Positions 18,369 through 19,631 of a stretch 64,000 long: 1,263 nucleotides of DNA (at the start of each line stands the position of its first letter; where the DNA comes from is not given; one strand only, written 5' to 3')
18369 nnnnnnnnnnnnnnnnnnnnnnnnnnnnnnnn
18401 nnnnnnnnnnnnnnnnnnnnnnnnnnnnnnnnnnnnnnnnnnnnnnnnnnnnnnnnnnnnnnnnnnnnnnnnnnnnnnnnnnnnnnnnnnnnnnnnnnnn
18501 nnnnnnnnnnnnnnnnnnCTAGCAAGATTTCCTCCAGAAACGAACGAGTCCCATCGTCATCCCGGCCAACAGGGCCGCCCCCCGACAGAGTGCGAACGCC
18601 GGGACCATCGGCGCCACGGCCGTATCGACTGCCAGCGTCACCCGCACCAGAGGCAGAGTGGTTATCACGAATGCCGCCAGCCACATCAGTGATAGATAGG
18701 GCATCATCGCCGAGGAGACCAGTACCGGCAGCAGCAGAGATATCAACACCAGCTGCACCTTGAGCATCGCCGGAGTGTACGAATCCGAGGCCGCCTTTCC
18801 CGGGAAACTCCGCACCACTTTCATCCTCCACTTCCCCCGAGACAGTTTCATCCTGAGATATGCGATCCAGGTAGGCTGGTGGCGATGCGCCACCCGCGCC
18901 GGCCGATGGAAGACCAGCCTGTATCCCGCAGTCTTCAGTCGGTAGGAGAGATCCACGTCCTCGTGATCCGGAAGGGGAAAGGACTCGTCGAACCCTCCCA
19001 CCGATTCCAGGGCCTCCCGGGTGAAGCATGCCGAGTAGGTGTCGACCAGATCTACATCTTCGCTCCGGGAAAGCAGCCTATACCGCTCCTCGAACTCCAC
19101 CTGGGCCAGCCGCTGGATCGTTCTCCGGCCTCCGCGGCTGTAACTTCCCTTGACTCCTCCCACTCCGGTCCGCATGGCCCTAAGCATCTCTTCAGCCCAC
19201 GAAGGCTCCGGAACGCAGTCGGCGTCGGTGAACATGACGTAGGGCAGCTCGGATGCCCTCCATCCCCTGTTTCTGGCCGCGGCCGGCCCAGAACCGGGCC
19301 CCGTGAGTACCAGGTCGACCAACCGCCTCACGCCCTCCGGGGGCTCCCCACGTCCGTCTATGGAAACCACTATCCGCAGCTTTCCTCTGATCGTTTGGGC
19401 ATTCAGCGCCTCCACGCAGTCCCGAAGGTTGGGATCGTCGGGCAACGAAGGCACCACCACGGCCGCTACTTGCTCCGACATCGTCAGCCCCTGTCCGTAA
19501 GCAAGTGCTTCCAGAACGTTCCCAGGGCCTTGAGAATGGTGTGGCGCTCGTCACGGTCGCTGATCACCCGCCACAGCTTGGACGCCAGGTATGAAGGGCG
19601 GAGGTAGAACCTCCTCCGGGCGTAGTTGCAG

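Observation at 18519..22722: HpnI/HpnJ/HpnK-like trio (GT2 – B12-radical-SAM – YdjC deacetylase) inside a Wzm/Wzt glycan export locus, with no hopanoid cyclase nearby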

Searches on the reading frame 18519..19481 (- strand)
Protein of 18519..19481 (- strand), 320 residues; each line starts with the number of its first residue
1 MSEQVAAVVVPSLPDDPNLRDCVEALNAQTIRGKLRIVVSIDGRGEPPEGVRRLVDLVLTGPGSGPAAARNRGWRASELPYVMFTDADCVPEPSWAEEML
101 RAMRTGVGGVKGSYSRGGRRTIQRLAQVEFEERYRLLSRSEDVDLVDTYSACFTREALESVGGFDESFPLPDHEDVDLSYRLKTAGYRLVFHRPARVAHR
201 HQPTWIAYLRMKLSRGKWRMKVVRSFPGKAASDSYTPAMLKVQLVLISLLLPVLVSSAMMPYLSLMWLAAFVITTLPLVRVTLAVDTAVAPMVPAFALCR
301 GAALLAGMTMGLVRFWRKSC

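Call 4: search_protein_families(library=ncbifam, proteins=[window:18519-19481:-], max_evalue=0.01)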
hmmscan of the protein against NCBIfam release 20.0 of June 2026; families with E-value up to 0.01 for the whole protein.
window:18519-19481:- (320 aa): 8 families
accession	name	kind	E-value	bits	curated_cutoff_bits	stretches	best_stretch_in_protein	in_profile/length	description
TIGR03965.1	mycofact_glyco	equivalog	6.6e-30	104.4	280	1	5-304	75-380/467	mycofactocin biosynthesis glycosyltransferase MftF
NF041875.1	EPS_EpsD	equivalog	4.4e-22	78.9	370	1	8-289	3-297/325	exopolysaccharide biosynthesis glycosyltransferase EpsD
TIGR03937.1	PgaC_IcaA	equivalog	8.4e-08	31.6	422.3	1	6-284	47-325/407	poly-beta-1,6-N-acetyl-D-glucosamine synthase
TIGR04283.1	glyco_like_mftF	equivalog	1.2e-07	31.6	182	1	7-200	2-187/221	TIGR04283 family arsenosugar biosynthesis glycosyltransferase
TIGR01556.1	rhamnosyltran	subfamily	1.4e-05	24.4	200.55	1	55-200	47-201/281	rhamnosyltransferase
NF041394.1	GtaseAglG_Halo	equivalog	0.00012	21.5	440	1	18-200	17-221/304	glucosyl-dolichyl phosphate glucuronosyltransferase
TIGR04242.1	nodulat_NodC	equivalog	0.0029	16.6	550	0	7-44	51-89/395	chitooligosaccharide synthase NodC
TIGR04182.1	glyco_TIGR04182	equivalog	0.0047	16.3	325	1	7-160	3-158/293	S-layer glycoprotein N-glycosyltransferase AglJ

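Call 5: search_protein_families(library=pfam, proteins=[window:18519-19481:-], max_evalue=0.01)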
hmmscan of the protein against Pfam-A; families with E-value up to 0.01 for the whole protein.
window:18519-19481:- (320 aa): 5 families
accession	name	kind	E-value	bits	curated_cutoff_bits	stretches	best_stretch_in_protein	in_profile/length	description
PF00535.33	Glycos_transf_2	-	2.2e-13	50.9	23.3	1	8-127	2-128/168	Glycosyl transferase family 2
PF13641.12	Glyco_tranf_2_3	-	3.9e-13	50.4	27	1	7-212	4-224/230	Glycosyltransferase like family 2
PF13632.12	Glyco_trans_2_3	-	3.1e-09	37.4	27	1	81-273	1-182/198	Glycosyl transferase family group 2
PF10111.15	Glyco_tranf_2_2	-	3.4e-08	33.7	27.3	1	65-101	68-104/276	Glycosyltransferase like family 2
PF13506.12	Glyco_transf_21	-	1.9e-06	27.9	21.7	1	71-194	23-150/174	Glycosyl transferase family 21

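Call 67: find_homologous_proteins(query=window:18519-19481:-, max_evalue=1e-10)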
Query window:18519-19481:- (320 aa): 1243 proteins with E <= 1e-10 among 8000 candidates; the best 120 are listed.
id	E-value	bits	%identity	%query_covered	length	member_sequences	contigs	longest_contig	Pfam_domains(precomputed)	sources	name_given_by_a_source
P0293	3.5e-210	715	100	100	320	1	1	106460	PF13632.13,PF10111.15,PF13506.14,PF13641.13,PF00535.33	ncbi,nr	ncbi:glycosyltransferase [Candidatus Fermentibacteria bacterium]|nr:glycosyltransferase [Candidatus 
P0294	5.7e-188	642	89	100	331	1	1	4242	PF13632.13,PF10111.15,PF13506.14,PF13641.13,PF00535.33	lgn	-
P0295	1.3e-159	549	77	98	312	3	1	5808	PF13632.13,PF10111.15,PF13641.13,PF00535.33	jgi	jgi:glycosyltransferase involved in cell wall biosynthesis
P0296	4.2e-109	383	56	98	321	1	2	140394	PF13632.13,PF10111.15,PF13641.13,PF00535.33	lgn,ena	-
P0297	2.1e-108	381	55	98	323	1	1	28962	PF13632.13,PF10111.15,PF13641.13,PF00535.33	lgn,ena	-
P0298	3.6e-108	380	58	96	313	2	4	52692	PF13632.13,PF10111.15,PF13506.14,PF13641.13,PF00535.33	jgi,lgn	jgi:GT2 family glycosyltransferase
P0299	5.6e-106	373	56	96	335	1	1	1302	PF13632.13,PF10111.15,PF13506.14,PF13641.13,PF00535.33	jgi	-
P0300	6.6e-106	372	57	96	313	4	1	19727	PF13632.13,PF10111.15,PF13641.13,PF00535.33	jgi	-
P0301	7.1e-106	372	54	96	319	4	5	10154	PF13632.13,PF10111.15,PF13641.13,PF00535.33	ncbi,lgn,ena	-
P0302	1.3e-105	371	54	97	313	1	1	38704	PF10111.15,PF13506.14,PF13641.13,PF00535.33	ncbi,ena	-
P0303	2.2e-105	371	57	96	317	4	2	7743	PF13632.13,PF10111.15,PF13506.14,PF13641.13,PF00535.33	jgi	jgi:GT2 family glycosyltransferase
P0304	2.8e-105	370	54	96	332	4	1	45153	PF10111.15,PF13641.13,PF00535.33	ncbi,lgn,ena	-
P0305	4.5e-105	370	53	96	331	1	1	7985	PF10111.15,PF13641.13,PF00535.33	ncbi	-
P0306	7.6e-105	369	53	96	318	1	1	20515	PF13632.13,PF10111.15,PF13506.14,PF13641.13,PF00535.33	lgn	-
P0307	1.0e-104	368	55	98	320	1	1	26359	PF13632.13,PF10111.15,PF13641.13,PF00535.33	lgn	-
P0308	1.5e-104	368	52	98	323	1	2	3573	PF13632.13,PF10111.15,PF13506.14,PF13641.13,PF00535.33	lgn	-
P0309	3.4e-104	367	54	100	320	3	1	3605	PF13632.13,PF10111.15,PF13641.13,PF00535.33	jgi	-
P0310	4.3e-104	366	54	96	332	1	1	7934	PF10111.15,PF13641.13,PF00535.33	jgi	jgi:GT2 family glycosyltransferase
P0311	4.6e-104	366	55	96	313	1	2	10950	PF13632.13,PF10111.15,PF13506.14,PF13641.13,PF00535.33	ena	-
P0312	5.4e-104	366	54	96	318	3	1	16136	PF10111.15,PF13641.13,PF00535.33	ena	-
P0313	7.1e-104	366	52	96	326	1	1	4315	PF10111.15,PF13641.13,PF00535.33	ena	-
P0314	7.2e-104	366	55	96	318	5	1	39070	PF13632.13,PF10111.15,PF13641.13,PF00535.33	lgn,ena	-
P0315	8.5e-104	365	52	97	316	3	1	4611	PF13632.13,PF10111.15,PF13641.13,PF00535.33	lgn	-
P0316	1.2e-103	365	56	96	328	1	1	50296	PF13632.13,PF10111.15,PF13641.13,PF00535.33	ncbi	-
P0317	1.3e-103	365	54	96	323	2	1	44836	PF13632.13,PF10111.15,PF13641.13,PF00535.33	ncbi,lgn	-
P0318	1.6e-103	365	55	98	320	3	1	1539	PF13632.13,PF10111.15,PF13641.13,PF00535.33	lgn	-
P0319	2.4e-103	364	53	96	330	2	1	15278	PF10111.15,PF13641.13,PF00535.33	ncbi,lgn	-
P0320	2.5e-103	364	55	96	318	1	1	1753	PF13632.13,PF10111.15,PF13641.13,PF00535.33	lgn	-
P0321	3.1e-103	364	53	96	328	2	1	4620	PF10111.15,PF13641.13,PF00535.33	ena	-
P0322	3.2e-103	364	54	96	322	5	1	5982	PF13632.13,PF10111.15,PF13641.13,PF00535.33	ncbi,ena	-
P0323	4.9e-103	363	51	97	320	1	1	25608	PF13632.13,PF10111.15,PF13641.13,PF00535.33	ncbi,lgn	-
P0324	6.7e-103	362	54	96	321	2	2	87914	PF13632.13,PF10111.15,PF13641.13,PF00535.33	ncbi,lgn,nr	ncbi:MAG: hypothetical protein AVO35_10235 [Candidatus Aegiribacteria sp. MLS_C]|nr:MAG: hypothetica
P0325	7.0e-103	362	55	97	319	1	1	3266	PF13632.13,PF10111.15,PF13641.13,PF00535.33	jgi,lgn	jgi:GT2 family glycosyltransferase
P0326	7.2e-103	362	52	96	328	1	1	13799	PF10111.15,PF13641.13,PF00535.33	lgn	-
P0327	9.0e-103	362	55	98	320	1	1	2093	PF13632.13,PF10111.15,PF13641.13,PF00535.33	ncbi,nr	ncbi:MAG: glycosyltransferase [Candidatus Aegiribacteria sp.]|nr:glycosyltransferase [Candidatus Aeg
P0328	1.0e-102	362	54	97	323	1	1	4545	PF13632.13,PF10111.15,PF13641.13,PF00535.33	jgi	jgi:GT2 family glycosyltransferase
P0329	1.4e-102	361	52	96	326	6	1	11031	PF13632.13,PF10111.15,PF13641.13,PF00535.33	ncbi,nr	ncbi:MAG: glycosyltransferase [Candidatus Fermentibacteraceae bacterium]|nr:glycosyltransferase [Can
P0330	2.5e-102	361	54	95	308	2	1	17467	PF13632.13,PF10111.15,PF13641.13,PF00535.33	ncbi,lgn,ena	-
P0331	3.4e-102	360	52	96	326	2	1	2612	PF10111.15,PF13641.13,PF00535.33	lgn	-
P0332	3.7e-102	360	50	96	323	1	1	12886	PF13632.13,PF10111.15,PF13641.13,PF00535.33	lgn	-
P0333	1.0e-101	359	54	96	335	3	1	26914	PF13632.13,PF10111.15,PF13641.13,PF00535.33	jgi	-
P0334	1.6e-101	358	53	96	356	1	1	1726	PF13632.13,PF10111.15,PF13641.13,PF00535.33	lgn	-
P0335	2.2e-101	357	51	95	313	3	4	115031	PF13632.13,PF10111.15,PF13641.13,PF00535.33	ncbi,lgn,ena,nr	ncbi:MAG: glycosyltransferase [Candidatus Aegiribacteria sp.]|nr:glycosyltransferase [Candidatus Aeg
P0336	3.6e-101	357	55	97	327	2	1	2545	PF13632.13,PF10111.15,PF13641.13,PF00535.33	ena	-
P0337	3.9e-101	357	59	75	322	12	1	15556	PF13632.13,PF10111.15,PF13506.14,PF13641.13,PF00535.33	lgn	-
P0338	4.2e-101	357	52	96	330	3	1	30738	PF10111.15,PF13641.13,PF00535.33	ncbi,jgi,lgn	jgi:GT2 family glycosyltransferase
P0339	5.6e-101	356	53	92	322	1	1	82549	PF13632.13,PF10111.15,PF13506.14,PF13641.13,PF00535.33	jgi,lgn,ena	-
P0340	1.0e-100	355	54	96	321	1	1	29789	PF13632.13,PF10111.15,PF13641.13,PF00535.33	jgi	jgi:GT2 family glycosyltransferase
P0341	1.2e-100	355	54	96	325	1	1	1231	PF13632.13,PF10111.15,PF13506.14,PF13641.13,PF00535.33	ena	-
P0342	2.3e-100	354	51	97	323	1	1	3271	PF13632.13,PF10111.15,PF13506.14,PF13641.13,PF00535.33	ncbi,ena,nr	ncbi:MAG: glycosyltransferase [Candidatus Aegiribacteria sp.]|nr:glycosyltransferase [Candidatus Aeg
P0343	2.4e-100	354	52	96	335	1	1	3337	PF13632.13,PF10111.15,PF13506.14,PF13641.13,PF00535.33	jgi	-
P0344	3.4e-100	354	54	96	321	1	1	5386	PF13632.13,PF10111.15,PF13641.13,PF00535.33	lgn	-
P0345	4.1e-100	353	52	97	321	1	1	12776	PF13632.13,PF10111.15,PF13506.14,PF13641.13,PF00535.33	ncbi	-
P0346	5.4e-100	353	53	97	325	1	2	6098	PF13632.13,PF10111.15,PF13506.14,PF13641.13,PF00535.33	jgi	jgi:GT2 family glycosyltransferase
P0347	6.6e-100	353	52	97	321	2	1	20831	PF13632.13,PF10111.15,PF13641.13,PF00535.33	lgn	-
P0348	6.9e-100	353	56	91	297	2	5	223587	PF13632.13,PF10111.15,PF13506.14,PF13641.13,PF00535.33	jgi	jgi:hypothetical protein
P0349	1.0e-99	352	53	96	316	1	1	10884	PF10111.15,PF13641.13,PF00535.33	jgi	jgi:GT2 family glycosyltransferase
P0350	3.1e-99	350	53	93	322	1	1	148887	PF13632.13,PF10111.15,PF13641.13,PF00535.33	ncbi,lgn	-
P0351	4.2e-99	350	51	96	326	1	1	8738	PF10111.15,PF13641.13,PF00535.33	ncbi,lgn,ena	-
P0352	4.5e-99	350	53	96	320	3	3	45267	PF13632.13,PF10111.15,PF13506.14,PF13641.13,PF00535.33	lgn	-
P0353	8.9e-99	349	53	97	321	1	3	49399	PF13632.13,PF10111.15,PF13506.14,PF13641.13,PF00535.33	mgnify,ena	mgnify:CR=1 FL=1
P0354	2.3e-98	348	50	96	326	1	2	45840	PF10111.15,PF13641.13,PF00535.33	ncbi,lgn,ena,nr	ncbi:MAG: glycosyltransferase [Candidatus Aegiribacteria sp.]|nr:glycosyltransferase [Candidatus Aeg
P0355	4.6e-98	347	52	96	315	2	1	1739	PF13632.13,PF10111.15,PF13506.14,PF13641.13,PF00535.33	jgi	-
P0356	5.1e-98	346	52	98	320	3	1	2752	PF13632.13,PF10111.15,PF13641.13,PF00535.33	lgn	-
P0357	2.2e-97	344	50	97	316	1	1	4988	PF13632.13,PF10111.15,PF13641.13,PF00535.33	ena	-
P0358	1.2e-96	342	54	96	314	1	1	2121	PF10111.15,PF13641.13,PF00535.33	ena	-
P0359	2.6e-96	341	53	96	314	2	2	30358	PF10111.15,PF13641.13,PF00535.33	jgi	jgi:GT2 family glycosyltransferase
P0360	2.6e-96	341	51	98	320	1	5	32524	PF13632.13,PF10111.15,PF13641.13,PF00535.33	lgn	-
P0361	5.1e-96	340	51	92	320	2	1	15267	PF13632.13,PF10111.15,PF13641.13,PF00535.33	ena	-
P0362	3.1e-95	337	52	95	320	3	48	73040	PF13632.13,PF10111.15,PF13641.13,PF00535.33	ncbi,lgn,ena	-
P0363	4.4e-95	337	50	98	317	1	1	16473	PF13632.13,PF13641.13,PF00535.33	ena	-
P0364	4.6e-95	337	50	98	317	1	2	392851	PF13632.13,PF10111.15,PF13641.13,PF00535.33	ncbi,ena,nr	ncbi:MAG: glycosyltransferase [Candidatus Sabulitectum sp.]|nr:glycosyltransferase [Candidatus Sabul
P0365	5.4e-95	337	53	96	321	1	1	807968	PF13632.13,PF10111.15,PF13641.13,PF00535.33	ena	-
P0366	7.5e-95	336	51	96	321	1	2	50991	PF13632.13,PF10111.15,PF13641.13,PF00535.33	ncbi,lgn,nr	ncbi:MAG: glycosyltransferase [Candidatus Fermentibacteraceae bacterium]|nr:glycosyltransferase [Can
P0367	7.7e-95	336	51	96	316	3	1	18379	PF13632.13,PF10111.15,PF13641.13,PF00535.33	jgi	-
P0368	1.1e-94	335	52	96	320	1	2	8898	PF13632.13,PF10111.15,PF13641.13,PF00535.33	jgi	-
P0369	1.5e-94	335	52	96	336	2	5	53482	PF10111.15,PF13506.14,PF13641.13,PF00535.33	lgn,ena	-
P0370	2.1e-94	335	50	98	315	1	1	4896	PF10111.15,PF13641.13,PF00535.33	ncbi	-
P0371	3.0e-94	334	50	98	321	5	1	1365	PF10111.15,PF13641.13,PF00535.33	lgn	-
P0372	4.3e-94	334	53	96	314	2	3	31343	PF10111.15,PF13641.13,PF00535.33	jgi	-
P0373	4.8e-94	333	51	98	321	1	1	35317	PF13632.13,PF10111.15,PF13641.13,PF00535.33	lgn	-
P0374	5.0e-94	333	52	93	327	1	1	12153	PF13632.13,PF10111.15,PF13641.13,PF00535.33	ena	-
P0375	5.8e-94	333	51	92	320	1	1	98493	PF13632.13,PF10111.15,PF13641.13,PF00535.33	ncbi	-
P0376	7.0e-94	333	49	98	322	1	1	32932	PF13632.13,PF10111.15,PF13506.14,PF13641.13,PF00535.33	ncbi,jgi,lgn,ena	-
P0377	7.8e-94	333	51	97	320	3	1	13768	PF13632.13,PF10111.15,PF13506.14,PF13641.13,PF00535.33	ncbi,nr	ncbi:glycosyltransferase [Candidatus Fermentibacteria bacterium]|nr:glycosyltransferase [Candidatus 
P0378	7.9e-94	333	52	96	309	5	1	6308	PF10111.15,PF13641.13,PF00535.33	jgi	-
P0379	1.2e-93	332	51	97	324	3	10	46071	PF13632.13,PF10111.15,PF13641.13,PF00535.33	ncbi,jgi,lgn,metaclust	metaclust:\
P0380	1.8e-93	332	54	96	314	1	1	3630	PF10111.15,PF13641.13,PF00535.33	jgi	-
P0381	4.8e-93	330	50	94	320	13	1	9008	PF13632.13,PF10111.15,PF13641.13,PF00535.33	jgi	-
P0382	7.7e-93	329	49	97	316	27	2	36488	PF13632.13,PF10111.15,PF13641.13,PF00535.33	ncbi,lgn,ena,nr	ncbi:MAG TPA: glycosyltransferase [Candidatus Fermentibacter daniensis]|nr:glycosyltransferase [Cand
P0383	8.1e-93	329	50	96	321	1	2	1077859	PF13632.13,PF10111.15,PF13641.13,PF00535.33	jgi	jgi:GT2 family glycosyltransferase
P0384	1.1e-92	329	50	98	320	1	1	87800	PF13632.13,PF10111.15,PF13641.13,PF00535.33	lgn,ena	-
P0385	1.2e-92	329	50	92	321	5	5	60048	PF10111.15,PF13506.14,PF13641.13,PF00535.33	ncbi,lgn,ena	-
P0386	1.9e-92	328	51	95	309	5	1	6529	PF10111.15,PF13641.13,PF00535.33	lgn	-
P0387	5.0e-92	327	52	92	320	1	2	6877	PF13632.13,PF10111.15,PF13641.13,PF00535.33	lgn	-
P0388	5.6e-92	327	50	96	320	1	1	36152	PF13632.13,PF13641.13,PF00535.33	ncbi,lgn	-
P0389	6.1e-92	327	49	98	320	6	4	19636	PF13632.13,PF10111.15,PF13641.13,PF00535.33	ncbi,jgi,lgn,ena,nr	ncbi:MAG TPA: glycosyltransferase [Candidatus Sabulitectum sp.]|nr:glycosyltransferase [Candidatus S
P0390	6.1e-92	326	49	96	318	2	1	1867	PF13641.13,PF00535.33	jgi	jgi:GT2 family glycosyltransferase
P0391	7.3e-92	326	49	98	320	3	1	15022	PF13632.13,PF10111.15,PF13641.13,PF00535.33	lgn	-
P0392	9.8e-92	326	54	92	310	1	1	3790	PF13632.13,PF10111.15,PF13641.13,PF00535.33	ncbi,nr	ncbi:glycosyltransferase, partial [Candidatus Fermentibacterales bacterium]|nr:glycosyltransferase [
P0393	1.0e-91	326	52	92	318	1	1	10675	PF13632.13,PF10111.15,PF13641.13,PF00535.33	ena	-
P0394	1.2e-91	325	49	96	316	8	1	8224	PF13632.13,PF13641.13,PF00535.33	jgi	-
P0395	1.5e-91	325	50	96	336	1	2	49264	PF10111.15,PF13506.14,PF13641.13,PF00535.33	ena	-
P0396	1.5e-91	325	49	98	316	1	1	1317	PF13632.13,PF10111.15,PF13641.13,PF00535.33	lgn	-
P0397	1.9e-91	325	50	96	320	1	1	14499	PF13632.13,PF10111.15,PF13641.13,PF00535.33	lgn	-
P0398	2.1e-91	325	49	98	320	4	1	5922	PF13632.13,PF10111.15,PF13641.13,PF00535.33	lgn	-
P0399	2.6e-91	324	52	96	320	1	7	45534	PF13632.13,PF10111.15,PF13641.13,PF00535.33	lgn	-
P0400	3.0e-91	324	50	96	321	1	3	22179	PF13632.13,PF10111.15,PF13641.13,PF00535.33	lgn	-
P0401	5.7e-91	323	49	96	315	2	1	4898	PF13632.13,PF10111.15,PF13641.13,PF00535.33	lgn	-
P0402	1.0e-90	322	50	96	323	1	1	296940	PF13632.13,PF10111.15,PF13641.13,PF00535.33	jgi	jgi:GT2 family glycosyltransferase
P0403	1.4e-90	322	49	96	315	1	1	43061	PF13632.13,PF10111.15,PF13641.13,PF00535.33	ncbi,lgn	-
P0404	3.5e-90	321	50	97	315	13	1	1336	PF13632.13,PF10111.15,PF13641.13,PF00535.33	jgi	-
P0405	3.8e-90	321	49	96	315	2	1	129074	PF13632.13,PF10111.15,PF13506.14,PF13641.13,PF00535.33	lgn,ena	-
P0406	5.6e-90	320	48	96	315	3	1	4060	PF13632.13,PF10111.15,PF13506.14,PF13641.13,PF00535.33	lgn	-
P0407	5.7e-90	320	49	96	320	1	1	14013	PF13632.13,PF10111.15,PF13641.13,PF00535.33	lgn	-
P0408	6.8e-90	320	48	96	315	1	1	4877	PF13632.13,PF13641.13,PF00535.33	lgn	-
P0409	9.8e-90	319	50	96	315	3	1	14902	PF13632.13,PF10111.15,PF13506.14,PF13641.13,PF00535.33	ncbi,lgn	-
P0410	1.5e-89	319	50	92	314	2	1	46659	PF13632.13,PF10111.15,PF13641.13,PF00535.33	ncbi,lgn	-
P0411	3.4e-89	317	48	96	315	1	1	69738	PF13632.13,PF10111.15,PF13506.14,PF13641.13,PF00535.33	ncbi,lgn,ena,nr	ncbi:MAG: glycosyltransferase [Candidatus Sabulitectum sp.]|nr:glycosyltransferase [Candidatus Sabul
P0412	6.0e-89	317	51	98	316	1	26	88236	PF13632.13,PF10111.15,PF13506.14,PF13641.13,PF00535.33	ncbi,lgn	-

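Call 69: find_encoding_contigs(protein=P0293, flank=1000, max_places=1)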
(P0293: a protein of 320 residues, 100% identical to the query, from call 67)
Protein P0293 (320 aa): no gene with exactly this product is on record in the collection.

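Call 74: predict_structure(alignment_id=A4)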
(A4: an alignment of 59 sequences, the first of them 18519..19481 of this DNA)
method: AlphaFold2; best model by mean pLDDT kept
length: 320 residues; sequences in the alignment: 59
mean_pLDDT: 95.7   pTM: 0.91
mean pLDDT of the five models: 95.7, 95.5, 94.9, 94.2, 93.9
residues with pLDDT >= 90: 298; 70-90: 19; 50-70: 2; < 50: 1
segments of 3 or more residues with pLDDT < 50: none
pLDDT, mean of each block of 10 residues (from residue 1): 90 96 98 98 95 97 95 98 98 98 96 96 98 96 92 98 93 92 98 97 97 95 93 92 98 98 98 98 98 98 97 80
secondary structure, 60 per line:
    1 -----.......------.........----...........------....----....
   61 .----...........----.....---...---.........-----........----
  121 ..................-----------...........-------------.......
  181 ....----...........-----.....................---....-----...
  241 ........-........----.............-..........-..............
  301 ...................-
elements in order: E6-12 H19-27 E35-42 H49-52 E57-61 H66-76 E81-85 E89-91 H95-103 E109-116 H121-138 E150-154 H155-160 H174-184 E189-199 H205-225 H229-232 H238-248 H250-257 H262-274 H276-285 H287-319

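Call 78: fold_search(model_id=the predicted structure, library=pdb)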
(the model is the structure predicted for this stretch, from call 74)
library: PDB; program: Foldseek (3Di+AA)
matches with E <= 10: 1097; with E <= 0.001: 344
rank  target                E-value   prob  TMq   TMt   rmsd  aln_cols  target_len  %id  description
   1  9yq5_A                1.5e-12  1.00  0.70  0.48   5.8       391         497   12  Chlorella virus hyaluronan synthase bound to an inserted UDP-GlcA (released 2025-12-10)
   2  6yv7_B                2.3e-12  1.00  0.59  0.55  10.6       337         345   20  Mannosyltransferase PcManGT from Pyrobaculum calidifontis (released 2020-07-22)
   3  7sp7_A                6.6e-12  1.00  0.75  0.51   5.5       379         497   13  Chlorella virus hyaluronan synthase inhibited by UDP (released 2022-04-06)
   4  8smm_A                1.0e-11  1.00  0.61  0.40  12.9       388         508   15  Xenopus laevis hyaluronan synthase 1 (released 2024-05-01)
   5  7sp9_A                1.4e-11  1.00  0.68  0.46   6.7       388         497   12  Chlorella virus Hyaluronan Synthase in the GlcNAc-primed channel-closed state (released 2022-04-06)
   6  5ej1_A                1.7e-11  1.00  0.56  0.27  13.2       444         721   12  Pre-translocation state of bacterial cellulose synthase (released 2016-03-30)
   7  8smn_A                2.1e-11  1.00  0.59  0.38  12.1       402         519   15  Xenopus laevis hyaluronan synthase 1, nascent HA polymer bound state (released 2024-05-01)
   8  7sp8_A                2.5e-11  1.00  0.74  0.50   5.9       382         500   12  Chlorella virus Hyaluronan Synthase bound to UDP-GlcNAc (released 2022-04-06)
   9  8smp_A                3.2e-11  1.00  0.59  0.37  11.7       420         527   14  Xenopus laevis hyaluronan synthase 1, UDP-bound, gating loop inserted state (released 2024-05-01)
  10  9b8v_E                3.7e-11  1.00  0.66  0.28   6.0       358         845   14  AlphaFold2 informed cryo-EM model of the E. coli cellulose synthase BcsAG3B6 complex (released 2025-02-19)
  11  6h21_A                5.5e-11  1.00  0.49  0.50  13.8       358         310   13  TarP-UDP-GlcNAc-Mn (released 2018-09-26)
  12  8snc_A                6.2e-11  1.00  0.74  0.50   5.4       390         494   12  Chlorella virus Hyaluronan Synthase bound to GlcA extended GlcNAc primer (released 2024-05-01)
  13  8sne_A                6.9e-11  1.00  0.72  0.49   6.6       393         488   12  Chlorella virus Hyaluronan Synthase bound to GlcA extended GlcNAc primer and UDP (released 2024-05-01)
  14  7sp6_A                7.3e-11  1.00  0.73  0.50   5.6       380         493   12  Chlorella virus hyaluronan synthase (released 2022-04-06)
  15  9omm_B                1.2e-10  1.00  0.52  0.60   9.2       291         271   15  WrtF fucosyltransferase - tetrasaccharide product (released 2025-10-29)
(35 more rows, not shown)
